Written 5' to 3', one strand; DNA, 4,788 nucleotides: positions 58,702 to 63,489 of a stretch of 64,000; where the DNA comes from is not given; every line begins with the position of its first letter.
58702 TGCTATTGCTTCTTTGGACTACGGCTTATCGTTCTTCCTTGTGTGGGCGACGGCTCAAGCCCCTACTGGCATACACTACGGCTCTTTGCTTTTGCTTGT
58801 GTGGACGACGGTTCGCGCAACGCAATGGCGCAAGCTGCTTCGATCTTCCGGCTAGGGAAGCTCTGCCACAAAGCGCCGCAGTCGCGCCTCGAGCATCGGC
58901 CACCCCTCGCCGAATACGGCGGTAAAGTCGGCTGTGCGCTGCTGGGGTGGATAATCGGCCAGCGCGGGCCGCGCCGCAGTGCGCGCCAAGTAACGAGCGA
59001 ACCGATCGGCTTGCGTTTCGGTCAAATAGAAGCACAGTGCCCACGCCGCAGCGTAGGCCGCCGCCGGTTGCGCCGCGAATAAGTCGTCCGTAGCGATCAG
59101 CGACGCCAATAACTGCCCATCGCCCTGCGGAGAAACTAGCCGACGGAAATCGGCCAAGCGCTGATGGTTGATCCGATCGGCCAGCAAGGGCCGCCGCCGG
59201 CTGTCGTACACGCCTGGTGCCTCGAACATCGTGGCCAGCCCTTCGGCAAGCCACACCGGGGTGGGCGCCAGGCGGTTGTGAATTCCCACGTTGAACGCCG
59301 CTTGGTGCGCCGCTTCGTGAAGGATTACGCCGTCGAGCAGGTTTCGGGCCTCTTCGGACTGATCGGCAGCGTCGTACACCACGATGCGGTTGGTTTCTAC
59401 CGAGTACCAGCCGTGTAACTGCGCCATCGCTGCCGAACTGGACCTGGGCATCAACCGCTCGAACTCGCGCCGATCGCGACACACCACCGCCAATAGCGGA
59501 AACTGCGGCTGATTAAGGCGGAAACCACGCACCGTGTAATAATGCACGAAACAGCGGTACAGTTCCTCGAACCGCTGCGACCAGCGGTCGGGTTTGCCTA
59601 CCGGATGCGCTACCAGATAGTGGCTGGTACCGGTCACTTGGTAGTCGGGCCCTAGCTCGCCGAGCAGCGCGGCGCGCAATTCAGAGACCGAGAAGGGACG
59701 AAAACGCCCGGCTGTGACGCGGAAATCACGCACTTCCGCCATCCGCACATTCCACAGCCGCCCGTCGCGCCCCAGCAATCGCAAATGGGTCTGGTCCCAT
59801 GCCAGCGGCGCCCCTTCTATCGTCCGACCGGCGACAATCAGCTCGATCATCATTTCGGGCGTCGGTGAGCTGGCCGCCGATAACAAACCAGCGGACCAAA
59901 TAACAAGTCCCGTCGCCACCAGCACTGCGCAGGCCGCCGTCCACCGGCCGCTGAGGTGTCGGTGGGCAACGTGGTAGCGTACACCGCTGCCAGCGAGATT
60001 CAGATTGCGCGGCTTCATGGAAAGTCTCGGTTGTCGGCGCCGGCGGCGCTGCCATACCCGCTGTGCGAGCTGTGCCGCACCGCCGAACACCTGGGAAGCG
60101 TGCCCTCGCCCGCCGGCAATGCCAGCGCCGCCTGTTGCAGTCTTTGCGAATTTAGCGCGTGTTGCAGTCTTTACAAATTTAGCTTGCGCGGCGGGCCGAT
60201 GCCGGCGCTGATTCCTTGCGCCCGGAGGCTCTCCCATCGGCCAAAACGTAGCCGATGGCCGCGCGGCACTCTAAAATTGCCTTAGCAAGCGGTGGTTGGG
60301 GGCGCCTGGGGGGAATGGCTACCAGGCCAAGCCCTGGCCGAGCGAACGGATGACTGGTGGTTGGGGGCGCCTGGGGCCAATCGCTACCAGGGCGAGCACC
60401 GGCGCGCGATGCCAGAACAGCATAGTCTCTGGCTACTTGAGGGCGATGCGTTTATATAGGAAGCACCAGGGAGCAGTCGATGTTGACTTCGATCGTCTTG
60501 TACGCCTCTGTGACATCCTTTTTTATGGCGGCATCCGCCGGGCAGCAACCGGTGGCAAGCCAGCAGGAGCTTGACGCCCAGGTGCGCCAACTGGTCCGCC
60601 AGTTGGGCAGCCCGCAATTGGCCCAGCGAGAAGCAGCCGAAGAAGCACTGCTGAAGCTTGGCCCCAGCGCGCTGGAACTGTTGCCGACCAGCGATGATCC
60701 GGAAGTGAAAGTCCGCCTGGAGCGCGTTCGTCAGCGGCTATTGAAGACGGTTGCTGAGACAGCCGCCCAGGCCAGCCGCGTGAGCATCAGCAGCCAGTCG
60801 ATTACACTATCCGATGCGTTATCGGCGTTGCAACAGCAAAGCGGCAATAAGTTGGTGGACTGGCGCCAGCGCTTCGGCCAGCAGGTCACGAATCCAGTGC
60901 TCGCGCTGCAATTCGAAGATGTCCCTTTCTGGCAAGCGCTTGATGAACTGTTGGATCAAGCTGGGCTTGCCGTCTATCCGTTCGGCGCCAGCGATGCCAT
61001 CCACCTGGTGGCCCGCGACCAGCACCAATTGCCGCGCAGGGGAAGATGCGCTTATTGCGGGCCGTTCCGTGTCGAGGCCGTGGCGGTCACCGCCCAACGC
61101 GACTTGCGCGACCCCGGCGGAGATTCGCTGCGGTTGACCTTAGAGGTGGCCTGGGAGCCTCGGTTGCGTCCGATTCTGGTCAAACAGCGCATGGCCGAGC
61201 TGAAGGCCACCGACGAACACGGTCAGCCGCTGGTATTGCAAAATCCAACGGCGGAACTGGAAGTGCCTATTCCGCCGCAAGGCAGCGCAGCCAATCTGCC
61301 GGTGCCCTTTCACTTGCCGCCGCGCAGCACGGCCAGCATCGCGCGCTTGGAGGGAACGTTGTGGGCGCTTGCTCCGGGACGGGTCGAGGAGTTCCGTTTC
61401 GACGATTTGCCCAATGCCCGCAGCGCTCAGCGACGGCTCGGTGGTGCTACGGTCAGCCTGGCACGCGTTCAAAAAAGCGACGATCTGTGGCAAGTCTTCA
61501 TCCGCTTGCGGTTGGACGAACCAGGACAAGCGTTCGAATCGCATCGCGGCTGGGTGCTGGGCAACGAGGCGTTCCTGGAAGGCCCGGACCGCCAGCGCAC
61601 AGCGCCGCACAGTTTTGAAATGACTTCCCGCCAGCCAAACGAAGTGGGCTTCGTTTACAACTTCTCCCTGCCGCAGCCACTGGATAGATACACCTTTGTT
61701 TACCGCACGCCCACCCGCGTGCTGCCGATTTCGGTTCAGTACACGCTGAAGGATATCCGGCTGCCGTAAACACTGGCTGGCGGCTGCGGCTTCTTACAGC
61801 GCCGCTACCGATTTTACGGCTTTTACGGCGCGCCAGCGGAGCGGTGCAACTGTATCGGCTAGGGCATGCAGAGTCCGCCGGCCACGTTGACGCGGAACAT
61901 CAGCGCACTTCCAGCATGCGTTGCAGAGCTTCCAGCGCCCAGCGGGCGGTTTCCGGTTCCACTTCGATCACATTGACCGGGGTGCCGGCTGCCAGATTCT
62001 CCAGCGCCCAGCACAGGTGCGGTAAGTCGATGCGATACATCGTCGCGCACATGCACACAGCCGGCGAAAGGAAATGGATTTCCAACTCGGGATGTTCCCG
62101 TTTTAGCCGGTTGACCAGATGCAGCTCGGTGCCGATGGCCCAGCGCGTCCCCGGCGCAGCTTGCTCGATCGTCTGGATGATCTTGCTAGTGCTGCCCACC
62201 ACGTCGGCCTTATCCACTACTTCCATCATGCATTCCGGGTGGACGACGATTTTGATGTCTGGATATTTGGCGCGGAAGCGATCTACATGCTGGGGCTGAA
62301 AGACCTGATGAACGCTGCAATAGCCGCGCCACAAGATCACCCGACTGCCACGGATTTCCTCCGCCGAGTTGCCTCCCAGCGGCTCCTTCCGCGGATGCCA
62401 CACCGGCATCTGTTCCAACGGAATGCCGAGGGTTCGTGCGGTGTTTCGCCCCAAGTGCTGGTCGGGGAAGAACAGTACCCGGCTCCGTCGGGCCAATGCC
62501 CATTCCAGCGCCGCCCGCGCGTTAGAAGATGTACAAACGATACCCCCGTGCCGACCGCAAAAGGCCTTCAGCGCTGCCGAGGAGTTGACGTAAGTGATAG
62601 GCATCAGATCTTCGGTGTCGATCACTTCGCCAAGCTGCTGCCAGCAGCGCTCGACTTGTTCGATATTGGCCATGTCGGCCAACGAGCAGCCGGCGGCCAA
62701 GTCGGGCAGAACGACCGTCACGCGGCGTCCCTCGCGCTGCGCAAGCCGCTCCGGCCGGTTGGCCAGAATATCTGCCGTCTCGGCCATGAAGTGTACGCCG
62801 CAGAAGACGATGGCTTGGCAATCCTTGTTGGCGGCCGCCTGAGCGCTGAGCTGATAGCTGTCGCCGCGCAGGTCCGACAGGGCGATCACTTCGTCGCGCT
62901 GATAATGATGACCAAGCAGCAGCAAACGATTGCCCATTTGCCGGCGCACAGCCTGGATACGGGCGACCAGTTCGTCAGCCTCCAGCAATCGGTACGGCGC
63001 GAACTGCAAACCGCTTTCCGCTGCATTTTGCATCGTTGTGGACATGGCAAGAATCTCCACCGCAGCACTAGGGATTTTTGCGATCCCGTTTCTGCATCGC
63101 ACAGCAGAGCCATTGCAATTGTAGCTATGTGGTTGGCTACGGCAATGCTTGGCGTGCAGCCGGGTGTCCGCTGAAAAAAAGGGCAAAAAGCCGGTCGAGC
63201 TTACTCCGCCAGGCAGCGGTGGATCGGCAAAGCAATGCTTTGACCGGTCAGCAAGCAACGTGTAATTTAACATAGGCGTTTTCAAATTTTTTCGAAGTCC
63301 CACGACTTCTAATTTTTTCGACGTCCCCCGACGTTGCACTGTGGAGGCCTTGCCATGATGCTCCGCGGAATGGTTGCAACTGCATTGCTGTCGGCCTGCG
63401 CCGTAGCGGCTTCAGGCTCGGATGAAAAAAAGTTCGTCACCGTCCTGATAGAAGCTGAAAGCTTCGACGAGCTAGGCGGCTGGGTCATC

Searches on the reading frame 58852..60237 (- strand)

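Call 13: search_protein_families(library=pfam, proteins=[window:58852-60237:-], max_evalue=0.01)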
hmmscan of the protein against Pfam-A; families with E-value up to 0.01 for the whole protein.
window:58852-60237:- (461 aa): 2 families
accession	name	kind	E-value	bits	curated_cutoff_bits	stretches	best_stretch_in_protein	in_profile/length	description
PF07607.17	DUF1570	-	9.5e-29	100.8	22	1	305-426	5-128/129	Protein of unknown function (DUF1570)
PF01433.26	Peptidase_M1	-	0.0051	16.9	27.7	1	280-343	46-107/218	Peptidase family M1 domain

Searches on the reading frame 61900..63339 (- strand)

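Call 13: search_protein_families(library=pfam, proteins=[window:61900-63339:-], max_evalue=0.01)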
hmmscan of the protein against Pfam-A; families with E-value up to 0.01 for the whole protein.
window:61900-63339:- (479 aa): 1 family
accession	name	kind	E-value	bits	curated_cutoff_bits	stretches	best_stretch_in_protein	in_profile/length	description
PF02445.21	NadA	-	3.9e-96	322.1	27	1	127-477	2-295/295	Quinolinate synthetase A protein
